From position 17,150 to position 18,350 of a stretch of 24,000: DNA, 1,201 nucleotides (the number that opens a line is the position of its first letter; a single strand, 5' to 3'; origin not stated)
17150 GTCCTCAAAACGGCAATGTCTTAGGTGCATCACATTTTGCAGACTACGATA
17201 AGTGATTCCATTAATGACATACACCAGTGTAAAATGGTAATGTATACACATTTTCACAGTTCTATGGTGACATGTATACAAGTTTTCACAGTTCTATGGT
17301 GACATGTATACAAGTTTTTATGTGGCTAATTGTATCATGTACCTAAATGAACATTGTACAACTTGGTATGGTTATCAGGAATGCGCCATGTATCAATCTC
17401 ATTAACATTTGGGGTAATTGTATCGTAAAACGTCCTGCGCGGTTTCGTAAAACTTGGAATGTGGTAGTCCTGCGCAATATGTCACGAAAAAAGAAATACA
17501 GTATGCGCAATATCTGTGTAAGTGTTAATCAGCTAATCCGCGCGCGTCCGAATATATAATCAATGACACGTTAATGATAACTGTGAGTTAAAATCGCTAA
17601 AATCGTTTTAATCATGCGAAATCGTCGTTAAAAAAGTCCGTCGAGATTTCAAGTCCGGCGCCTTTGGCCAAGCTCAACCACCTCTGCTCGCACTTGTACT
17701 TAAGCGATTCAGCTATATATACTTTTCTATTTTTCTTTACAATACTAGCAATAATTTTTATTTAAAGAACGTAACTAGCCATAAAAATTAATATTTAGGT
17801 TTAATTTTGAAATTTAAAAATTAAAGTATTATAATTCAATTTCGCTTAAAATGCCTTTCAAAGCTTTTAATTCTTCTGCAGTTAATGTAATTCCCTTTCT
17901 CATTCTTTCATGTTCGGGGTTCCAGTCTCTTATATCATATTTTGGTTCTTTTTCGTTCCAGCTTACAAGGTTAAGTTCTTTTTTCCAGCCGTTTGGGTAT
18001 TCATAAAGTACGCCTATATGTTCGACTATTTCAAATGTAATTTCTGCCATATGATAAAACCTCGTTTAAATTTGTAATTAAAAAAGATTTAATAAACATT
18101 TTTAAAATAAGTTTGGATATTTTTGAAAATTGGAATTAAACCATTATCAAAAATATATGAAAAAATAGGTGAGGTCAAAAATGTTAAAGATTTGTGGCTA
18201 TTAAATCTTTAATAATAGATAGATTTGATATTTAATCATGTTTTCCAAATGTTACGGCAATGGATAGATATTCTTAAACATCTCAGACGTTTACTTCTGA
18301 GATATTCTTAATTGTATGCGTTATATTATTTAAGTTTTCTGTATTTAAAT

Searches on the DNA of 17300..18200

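Call 24: search_rna_families(source=window, start=17300, end=18200, threshold=evalue, max_evalue=1)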
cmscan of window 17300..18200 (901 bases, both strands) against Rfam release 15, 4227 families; matches with E-value up to 1: 0.
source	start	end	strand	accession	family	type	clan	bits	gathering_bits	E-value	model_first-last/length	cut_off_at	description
